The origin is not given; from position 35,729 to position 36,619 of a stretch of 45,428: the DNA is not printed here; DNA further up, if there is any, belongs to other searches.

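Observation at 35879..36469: Phage-encoded PEP-CTERM (exosortase-dependent) secreted protein at the head of the glycan island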

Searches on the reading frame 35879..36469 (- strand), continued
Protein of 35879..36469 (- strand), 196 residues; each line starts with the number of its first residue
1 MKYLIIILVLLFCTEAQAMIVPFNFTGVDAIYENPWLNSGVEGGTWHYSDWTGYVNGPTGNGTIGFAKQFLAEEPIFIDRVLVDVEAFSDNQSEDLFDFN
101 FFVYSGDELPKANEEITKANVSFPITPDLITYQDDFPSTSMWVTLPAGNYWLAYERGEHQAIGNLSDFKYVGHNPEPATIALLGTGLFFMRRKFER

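Call 49: fold_search(model_id=the predicted structure, library=pdb)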
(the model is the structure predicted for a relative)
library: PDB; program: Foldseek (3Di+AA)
matches with E <= 10: 1805; with E <= 0.001: 0
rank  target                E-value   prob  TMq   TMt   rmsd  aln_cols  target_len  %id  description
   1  6mge_A                2.0e-03  0.99  0.34  0.41  10.2       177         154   10  Structure of human 4-1BBL (released 2018-11-21)
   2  8iq9_A                2.1e-03  0.99  0.30  0.13  13.2       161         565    9  Crystal structure of trimeric K2-2 TSP in complex with tetrasaccharide and octasaccharide (released 2024-02-21)
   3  3puh_A                2.3e-03  0.99  0.37  0.16  11.0       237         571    9  Cocaine Esterase, wild-type biologically active dimer (released 2011-09-21)
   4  7vrn_L                2.4e-03  0.47  0.20  0.12  21.8       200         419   13  Structure of infectious bursal disease virus Gt strain (released 2022-03-30)
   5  8okw_A                2.5e-03  0.18  0.13  0.13  17.4       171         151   12  Crystal structure of Bdellovibrio bacteriovorus Bd2734 C-terminal domain (released 2023-10-25)
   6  7vrp_I                2.7e-03  0.90  0.28  0.15  21.4       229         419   10  Structure of infectious bursal disease virus Gx strain (released 2022-03-30)
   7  3mpb_A                2.7e-03  0.33  0.15  0.13  16.6       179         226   11  Z5688 from E. coli O157:H7 bound to fructose (released 2010-07-21)
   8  3gbw                  2.8e-03  0.99  0.33  0.39  10.2       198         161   11  Crystal structure of the first PHR domain of the Mouse Myc-binding protein 2 (MYCBP-2) (released 2009-03-24)
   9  3p6b_A                2.8e-03  0.87  0.23  0.23  10.2       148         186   15  The crystal structure of CelK CBM4 from Clostridium thermocellum (released 2011-08-24)
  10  6a3v_K                3.0e-03  0.99  0.33  0.41  12.3       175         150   11  Complex structure of human 4-1BB and 4-1BBL (released 2018-10-10)
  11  3kmh_B                3.0e-03  0.28  0.14  0.13  17.9       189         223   11  Crystal Structure of a Novel Sugar Isomerase from E. coli O157:H7 (released 2010-07-21)
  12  6mkz_C                3.1e-03  0.94  0.28  0.33  11.0       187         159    8  Crystal structure of murine 4-1BB/4-1BBL complex (released 2018-12-19)
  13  3mpb_B                3.3e-03  0.28  0.14  0.13  16.4       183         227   11  Z5688 from E. coli O157:H7 bound to fructose (released 2010-07-21)
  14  1rj7_E                3.5e-03  0.98  0.32  0.39  10.3       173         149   17  Crystal structure of EDA-A1 (released 2003-12-09)
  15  4tlg_B                3.7e-03  0.97  0.29  0.17   9.0       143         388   18  Crystal structure of SEC14-like protein 4 (SEC14L4) (released 2014-07-02)
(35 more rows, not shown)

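Call 52: fold_search(model_id=the predicted structure, library=viral)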
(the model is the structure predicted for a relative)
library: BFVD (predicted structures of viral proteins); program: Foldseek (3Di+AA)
matches with E <= 10: 1846; with E <= 0.001: 22
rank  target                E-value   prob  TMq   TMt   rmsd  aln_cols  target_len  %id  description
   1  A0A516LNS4            4.8e-05  1.00  0.34  0.39  12.1       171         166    9  (no name in the UniProt tables at hand)
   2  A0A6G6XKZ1            1.8e-04  1.00  0.37  0.11   7.5       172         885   10  (no name in the UniProt tables at hand)
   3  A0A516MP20            1.9e-04  1.00  0.36  0.29  10.7       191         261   10  (no name in the UniProt tables at hand)
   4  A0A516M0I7            2.4e-04  1.00  0.30  0.22  11.0       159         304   15  (no name in the UniProt tables at hand)
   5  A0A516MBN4            2.4e-04  0.99  0.25  0.25  20.4       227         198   15  (no name in the UniProt tables at hand)
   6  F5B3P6                2.9e-04  1.00  0.43  0.40  10.4       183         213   10  (no name in the UniProt tables at hand)
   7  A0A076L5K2            3.4e-04  1.00  0.31  0.21  12.9       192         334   11  VP2 (Fragment) [Infectious pancreatic necrosis virus]
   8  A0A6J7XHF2            4.5e-04  1.00  0.30  0.17   8.5       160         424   13  Collagen triple helix repeat [uncultured Caudovirales phage]
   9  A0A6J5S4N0            4.5e-04  1.00  0.32  0.35  11.1       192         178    8  Uncharacterized protein [uncultured Caudovirales phage]
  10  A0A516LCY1            4.5e-04  1.00  0.33  0.22  10.9       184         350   14  (no name in the UniProt tables at hand)
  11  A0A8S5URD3            4.5e-04  0.98  0.26  0.24  11.5       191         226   12  Uncharacterized protein [Siphoviridae sp. ctg6c78]
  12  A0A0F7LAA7            4.7e-04  1.00  0.40  0.23   9.7       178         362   13  Uncharacterized protein [uncultured marine virus]
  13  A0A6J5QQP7            4.9e-04  1.00  0.38  0.23   8.2       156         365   14  Collagen triple helix repeat [uncultured Caudovirales phage]
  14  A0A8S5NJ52            6.1e-04  1.00  0.36  0.27  14.3       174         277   11  Uncharacterized protein [Siphoviridae sp. ctK0l2]
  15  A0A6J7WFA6            6.4e-04  0.98  0.29  0.21  13.6       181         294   12  Phage major tail protein TP901-1 [uncultured Caudovirales phage]
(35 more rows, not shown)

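Call 53: find_related_loci(query=A2, collection=metagenome_contigs, flank=10000)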
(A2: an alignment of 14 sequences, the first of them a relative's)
Query A2 (196 aa) in metagenome_contigs; peptide patterns used: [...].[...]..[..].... (x = any residue, [..] = any of these).
31 stretches matched a pattern; 3 encode a relative of the query (tblastn E <= 1e-3); 3 distinct loci.
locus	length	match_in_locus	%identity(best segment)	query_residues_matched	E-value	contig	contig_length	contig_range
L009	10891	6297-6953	29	2-193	8e-14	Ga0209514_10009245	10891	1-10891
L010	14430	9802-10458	29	2-193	8e-14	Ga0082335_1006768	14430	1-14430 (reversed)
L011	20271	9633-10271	27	1-196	7e-10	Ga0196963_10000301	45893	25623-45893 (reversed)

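Call 56: search_protein_families(library=pfam, proteins=[L010:591-2138:-, L010:2218-3489:+, L010:5490-6383:+, L010:6604-8265:+, L010:8274-9605:-, L010:9796-10467:+, L010:10547-14032:+, L010:5195-5521:+, L006:3-944:-, L006:6908-7903:+], max_evalue=0.001)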
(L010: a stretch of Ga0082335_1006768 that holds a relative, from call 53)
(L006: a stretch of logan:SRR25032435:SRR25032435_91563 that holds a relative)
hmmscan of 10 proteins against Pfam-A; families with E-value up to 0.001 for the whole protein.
L010:591-2138:- (515 aa): 6 families
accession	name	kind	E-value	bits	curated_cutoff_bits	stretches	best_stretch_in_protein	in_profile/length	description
PF00004.35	AAA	-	3.7e-36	124.9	21.2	1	169-311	2-130/131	ATPase family associated with various cellular activities (AAA)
PF17862.7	AAA_lid_3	-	1.4e-11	44.1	27.2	1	334-377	1-44/45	AAA+ lid domain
PF07728.20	AAA_5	-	1.6e-05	25.4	22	1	169-271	3-108/139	AAA domain (dynein-related subfamily)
PF06068.19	TIP49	-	0.00011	21.9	23.8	1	133-261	25-155/347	TIP49 P-loop domain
PF13671.12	AAA_33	-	0.00041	21.1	27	0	169-298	3-89/143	AAA domain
PF13207.12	AAA_17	-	0.00075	20.2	27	0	171-223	1-52/136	AAA domain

L010:2218-3489:+ (423 aa): 4 families
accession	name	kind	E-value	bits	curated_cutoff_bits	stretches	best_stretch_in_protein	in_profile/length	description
PF00113.28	Enolase_C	-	5.8e-126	420.2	21.5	1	139-417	2-290/296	Enolase, C-terminal TIM barrel domain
PF03952.21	Enolase_N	-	3.5e-58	195.9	35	1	4-133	1-131/131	Enolase, N-terminal domain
PF13378.12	MR_MLE_C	-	0.00021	21.5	29.4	1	269-390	64-180/219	Enolase C-terminal domain-like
PF07476.17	MAAL_C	-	0.0009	18.9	27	0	295-383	131-220/249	Methylaspartate ammonia-lyase C-terminus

L010:5490-6383:+ (297 aa): 1 family
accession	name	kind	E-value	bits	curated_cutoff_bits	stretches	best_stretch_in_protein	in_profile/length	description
PF07804.18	HipA_C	-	8.9e-48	163.2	30.5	1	47-253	1-193/213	HipA-like C-terminal domain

L010:6604-8265:+ (553 aa): 5 families
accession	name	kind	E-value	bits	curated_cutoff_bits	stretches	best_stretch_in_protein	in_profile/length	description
PF00990.26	GGDEF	-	5.7e-40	137.2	23.8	1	398-548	2-161/161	Diguanylate cyclase, GGDEF domain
PF01590.32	GAF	-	9.8e-33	114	22.4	2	27-158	2-133/133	GAF domain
PF13185.12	GAF_2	-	1.1e-26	94.1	28.6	2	245-385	3-136/136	GAF domain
PF13492.12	GAF_3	-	3.4e-16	60.3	27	1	246-386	2-129/129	GAF domain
PF22335.1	Cas10-Cmr2_palm2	-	0.00029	21.4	27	1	471-550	52-133/133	Cas10/Cmr2, second palm domain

L010:8274-9605:- (443 aa): 1 family
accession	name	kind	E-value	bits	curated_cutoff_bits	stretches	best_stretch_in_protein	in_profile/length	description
PF03631.20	Virul_fac_BrkB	-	8.7e-48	163.6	33.7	1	50-301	4-257/259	Virulence factor BrkB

L010:9796-10467:+ (223 aa): 1 family
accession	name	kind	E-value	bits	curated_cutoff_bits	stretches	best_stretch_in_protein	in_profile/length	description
PF07589.16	PEP-CTERM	-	2.6e-07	30.9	20.7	1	201-222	3-24/24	PEP-CTERM motif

L010:10547-14032:+ (1161 aa): 12 families
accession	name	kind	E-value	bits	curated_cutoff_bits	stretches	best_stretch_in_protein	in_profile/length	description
PF01339.22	CheB_methylest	-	1.6e-55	187.9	24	1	48-224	1-174/174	CheB methylesterase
PF01739.24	CheR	-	1.8e-49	168.3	27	1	313-503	2-193/195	CheR methyltransferase, SAM binding domain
PF02518.31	HATPase_c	-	9.8e-25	87.6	26.4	1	1051-1155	2-109/111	Histidine kinase-, DNA gyrase B-, and HSP90-like ATPase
PF13596.12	PAS_10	-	2.3e-24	86.5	22.1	1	667-772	1-106/106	PAS domain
PF03705.20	CheR_N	-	7.4e-16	58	27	1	247-299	1-53/53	CheR methyltransferase, all-alpha domain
PF08448.16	PAS_4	-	9.8e-09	35.9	23.1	0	795-903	4-109/110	PAS fold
PF00989.32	PAS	-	1.1e-06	29.1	22.6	1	789-887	4-92/113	PAS fold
PF00512.31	HisKA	-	1.8e-06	28.3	26.9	1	944-1003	3-62/66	His Kinase A (phospho-acceptor) domain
PF14501.12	HATPase_c_5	-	2.8e-06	27.6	22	1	1055-1144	6-93/102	GHKL domain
PF13426.13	PAS_9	-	1.1e-05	26.1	27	0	798-900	3-102/103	PAS domain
PF13188.13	PAS_8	-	3.7e-05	23.9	21.8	0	789-831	4-43/65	PAS domain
PF06810.17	Phage_scaffold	-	0.00079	19.9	35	0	589-655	26-92/170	Phage capsid assembly scaffolding protein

L010:5195-5521:+ (108 aa): 1 family
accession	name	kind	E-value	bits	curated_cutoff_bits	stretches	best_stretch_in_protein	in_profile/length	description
PF13657.11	Couple_hipA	-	3.6e-25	88.8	22.5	1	8-103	2-98/99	HipA N-terminal domain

L006:3-944:- (314 aa): 2 families
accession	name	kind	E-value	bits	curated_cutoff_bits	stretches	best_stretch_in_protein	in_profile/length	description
PF10096.14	DUF2334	-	3.5e-09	37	26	1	45-242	2-190/203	Uncharacterized protein conserved in bacteria (DUF2334)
PF01522.26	Polysacc_deac_1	-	1.2e-07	32.2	23.1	1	39-190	3-123/124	Polysaccharide deacetylase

L006:6908-7903:+ (332 aa): 1 family
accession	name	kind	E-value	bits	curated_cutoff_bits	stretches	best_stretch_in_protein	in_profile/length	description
PF04357.19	TamB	-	7.9e-14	52.1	22.4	1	205-306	152-262/381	TamB, inner membrane protein subunit of TAM complex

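Call 60: find_homologous_proteins(query=A1, max_evalue=0.00001)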
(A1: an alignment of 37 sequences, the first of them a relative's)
Query A1 (37 sequences) (196 aa, profile of the alignment): 4 proteins with E <= 0.00001 among 5209 candidates.
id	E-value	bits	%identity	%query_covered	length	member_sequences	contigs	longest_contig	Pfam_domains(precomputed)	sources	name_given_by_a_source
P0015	2.3e-57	212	30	98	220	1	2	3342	PF07589.17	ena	-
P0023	2.3e-50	189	26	68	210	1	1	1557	-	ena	-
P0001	8.8e-47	177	100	100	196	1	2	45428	-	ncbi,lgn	-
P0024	1.8e-40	157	27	98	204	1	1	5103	-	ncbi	-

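Call 61: list_cluster_members(proteins=[L008:10634-12571:+, L008:16092-17318:+, L008:2528-4015:+, L006:2031-3323:+, L006:3947-5017:+, L006:5591-6061:+, L010:591-2138:-, L010:8274-9605:-, L008:9316-10509:+, L008:13402-14841:-])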
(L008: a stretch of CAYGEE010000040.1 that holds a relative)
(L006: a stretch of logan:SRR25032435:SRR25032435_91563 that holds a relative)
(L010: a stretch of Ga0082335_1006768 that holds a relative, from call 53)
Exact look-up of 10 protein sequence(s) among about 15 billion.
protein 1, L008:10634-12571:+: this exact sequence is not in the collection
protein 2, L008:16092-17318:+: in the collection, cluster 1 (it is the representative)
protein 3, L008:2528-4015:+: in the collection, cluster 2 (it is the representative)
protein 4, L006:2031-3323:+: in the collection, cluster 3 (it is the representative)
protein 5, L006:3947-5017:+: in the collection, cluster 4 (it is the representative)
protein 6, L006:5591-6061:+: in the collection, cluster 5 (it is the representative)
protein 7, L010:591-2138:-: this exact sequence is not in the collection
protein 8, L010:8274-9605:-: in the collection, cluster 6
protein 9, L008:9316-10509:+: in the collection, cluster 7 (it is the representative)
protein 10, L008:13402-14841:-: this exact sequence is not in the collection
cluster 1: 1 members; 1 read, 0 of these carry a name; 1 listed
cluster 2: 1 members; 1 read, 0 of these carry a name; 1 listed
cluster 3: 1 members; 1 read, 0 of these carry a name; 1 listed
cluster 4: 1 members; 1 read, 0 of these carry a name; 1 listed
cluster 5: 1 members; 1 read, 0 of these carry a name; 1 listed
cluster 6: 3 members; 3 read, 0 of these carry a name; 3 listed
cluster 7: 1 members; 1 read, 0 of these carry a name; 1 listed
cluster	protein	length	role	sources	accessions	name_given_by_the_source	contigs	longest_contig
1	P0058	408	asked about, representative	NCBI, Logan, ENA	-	-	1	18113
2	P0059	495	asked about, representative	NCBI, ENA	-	-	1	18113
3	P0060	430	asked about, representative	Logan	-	-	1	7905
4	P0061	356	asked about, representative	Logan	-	-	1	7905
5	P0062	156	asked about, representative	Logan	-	-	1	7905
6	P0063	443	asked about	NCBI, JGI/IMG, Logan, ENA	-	-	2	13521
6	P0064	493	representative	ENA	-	-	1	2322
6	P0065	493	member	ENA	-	-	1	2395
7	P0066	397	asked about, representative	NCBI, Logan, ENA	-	-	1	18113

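Call 71: search_solved_structures(query=A1, max_evalue=1)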
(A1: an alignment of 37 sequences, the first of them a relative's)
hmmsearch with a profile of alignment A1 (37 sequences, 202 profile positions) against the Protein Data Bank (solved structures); distinct sequences matched with E-value up to 1: 1.
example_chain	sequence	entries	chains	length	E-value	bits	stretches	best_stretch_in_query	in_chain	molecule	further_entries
8s6c_A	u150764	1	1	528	0.22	14.3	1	175-200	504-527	Lactoperoxidase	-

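Call 75: find_encoding_contigs(protein=P0011, flank=8000, max_places=2)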
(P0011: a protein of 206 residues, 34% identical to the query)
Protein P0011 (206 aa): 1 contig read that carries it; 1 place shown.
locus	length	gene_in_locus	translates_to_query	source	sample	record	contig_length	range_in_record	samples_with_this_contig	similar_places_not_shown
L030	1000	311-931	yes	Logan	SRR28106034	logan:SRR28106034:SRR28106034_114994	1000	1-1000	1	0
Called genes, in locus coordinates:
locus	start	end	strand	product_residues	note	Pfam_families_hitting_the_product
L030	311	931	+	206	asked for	-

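Call 76: find_encoding_contigs(protein=P0017, flank=8000, max_places=2)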
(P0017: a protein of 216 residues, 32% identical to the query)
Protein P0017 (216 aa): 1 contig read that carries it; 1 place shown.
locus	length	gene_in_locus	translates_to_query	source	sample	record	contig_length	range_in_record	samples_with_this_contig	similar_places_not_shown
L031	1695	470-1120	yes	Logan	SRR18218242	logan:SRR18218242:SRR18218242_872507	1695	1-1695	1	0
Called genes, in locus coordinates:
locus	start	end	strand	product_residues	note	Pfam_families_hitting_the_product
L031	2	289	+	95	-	?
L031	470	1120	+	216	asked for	-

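Call 77: find_encoding_contigs(protein=P0007, flank=8000, max_places=2)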
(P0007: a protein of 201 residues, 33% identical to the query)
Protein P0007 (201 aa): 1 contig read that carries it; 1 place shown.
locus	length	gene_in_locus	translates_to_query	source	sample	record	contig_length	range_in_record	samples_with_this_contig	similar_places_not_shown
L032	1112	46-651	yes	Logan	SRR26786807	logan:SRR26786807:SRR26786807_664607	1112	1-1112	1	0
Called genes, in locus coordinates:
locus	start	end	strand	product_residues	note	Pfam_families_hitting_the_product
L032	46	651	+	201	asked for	PF07589:PEP_exosort_dom (weak)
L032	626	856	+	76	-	PF07411:DUF1508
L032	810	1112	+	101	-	?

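Call 78: search_protein_families(library=phrogs, proteins=[L003:14932-16560:-, L003:16557-17621:-, L003:18074-19855:-, L003:19863-20429:-, L003:1801-3255:+, L003:4477-5367:+, L003:8706-9284:+, L003:13724-14167:-, L003:17662-18072:-, L003:770-1288:+], max_evalue=0.001)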
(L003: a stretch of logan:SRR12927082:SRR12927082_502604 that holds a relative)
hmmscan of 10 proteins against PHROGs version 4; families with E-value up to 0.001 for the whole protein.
L003:14932-16560:- (542 aa): 0 families

L003:16557-17621:- (354 aa): 0 families

L003:18074-19855:- (593 aa): 0 families

L003:19863-20429:- (188 aa): 0 families

L003:1801-3255:+ (484 aa): 10 families
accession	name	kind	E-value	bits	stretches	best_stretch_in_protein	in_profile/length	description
phrog_6088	-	DNA, RNA and nucleotide metabolism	1e-110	372.4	1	18-397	334-703/772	DNA primase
phrog_1829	-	DNA, RNA and nucleotide metabolism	2e-106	357.9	1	13-459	321-760/772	DNA primase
phrog_1156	-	DNA, RNA and nucleotide metabolism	2.5e-100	338.3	1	16-468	364-842/855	DNA primase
phrog_2478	-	DNA, RNA and nucleotide metabolism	1.4e-89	302.3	1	15-425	404-808/854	DNA polymerase/primase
phrog_16950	-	DNA, RNA and nucleotide metabolism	6.9e-74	250.2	1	18-399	368-767/843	DNA primase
phrog_1883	-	DNA, RNA and nucleotide metabolism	2.8e-62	212.1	1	88-401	376-694/756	DNA helicase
phrog_864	-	DNA, RNA and nucleotide metabolism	1.2e-61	210.3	1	92-399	262-561/1064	DNA primase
phrog_7601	-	unknown function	2.2e-28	100.5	1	183-460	2-256/289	-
phrog_16213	-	DNA, RNA and nucleotide metabolism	1.2e-14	54.6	1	100-395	285-584/732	DNA primase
phrog_4210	-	DNA, RNA and nucleotide metabolism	6.8e-07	28.4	1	166-350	142-323/1304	DNA polymerase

L003:4477-5367:+ (296 aa): 2 families
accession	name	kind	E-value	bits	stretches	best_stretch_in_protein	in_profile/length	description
phrog_124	-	DNA, RNA and nucleotide metabolism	3e-16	60.8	1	8-151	35-174/382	Sak4-like ssDNA annealing protein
phrog_1366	-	unknown function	6.6e-16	59.7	1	1-265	1-274/307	-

L003:8706-9284:+ (192 aa): 0 families

L003:13724-14167:- (147 aa): 3 families
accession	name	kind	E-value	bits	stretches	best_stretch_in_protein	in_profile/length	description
phrog_8446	-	DNA, RNA and nucleotide metabolism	3.3e-05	24.7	1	8-97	96-200/211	HNH endonuclease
phrog_1492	-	DNA, RNA and nucleotide metabolism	5.4e-05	23.5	1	92-129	167-205/414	HNH endonuclease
phrog_4160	-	unknown function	0.00038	21.4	1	11-137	28-166/178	-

L003:17662-18072:- (136 aa): 0 families

L003:770-1288:+ (172 aa): 0 families

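Call 87: find_related_loci(query=A3, collection=viral_contigs, flank=10000)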
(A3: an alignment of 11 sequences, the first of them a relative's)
Query A3 (223 aa) in viral_contigs; peptide patterns used: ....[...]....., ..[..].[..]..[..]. (x = any residue, [..] = any of these).
52 stretches matched a pattern; 1 encode a relative of the query (tblastn E <= 1e-3); 1 distinct loci.
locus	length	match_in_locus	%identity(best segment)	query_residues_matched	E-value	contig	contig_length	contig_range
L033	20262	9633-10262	38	1-221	5e-31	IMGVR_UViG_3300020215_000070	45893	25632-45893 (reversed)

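Call 88: find_related_loci(query=A4, collection=viral_contigs, flank=10000)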
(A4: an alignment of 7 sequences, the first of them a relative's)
Query A4 (225 aa) in viral_contigs; peptide patterns used: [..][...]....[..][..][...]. (x = any residue, [..] = any of these).
167 stretches matched a pattern, but none encodes a relative of the query by tblastn (E <= 1e-3).

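Call 89: find_related_loci(query=A5, collection=viral_contigs, flank=10000)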
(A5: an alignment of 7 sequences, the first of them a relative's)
Query A5 (202 aa) in viral_contigs; peptide patterns used: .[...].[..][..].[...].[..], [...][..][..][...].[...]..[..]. (x = any residue, [..] = any of these).
23 stretches matched a pattern, but none encodes a relative of the query by tblastn (E <= 1e-3).

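Call 92: search_dna_similar(query=P0008, collection=phages, mode=protein, max_evalue=0.01)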
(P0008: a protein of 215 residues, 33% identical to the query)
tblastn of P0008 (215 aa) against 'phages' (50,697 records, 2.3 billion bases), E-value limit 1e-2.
No match.

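Call 93: search_dna_similar(query=P0002, collection=phages, mode=protein, max_evalue=0.01)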
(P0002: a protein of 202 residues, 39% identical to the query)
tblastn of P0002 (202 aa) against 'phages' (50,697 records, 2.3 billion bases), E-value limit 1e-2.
No match.
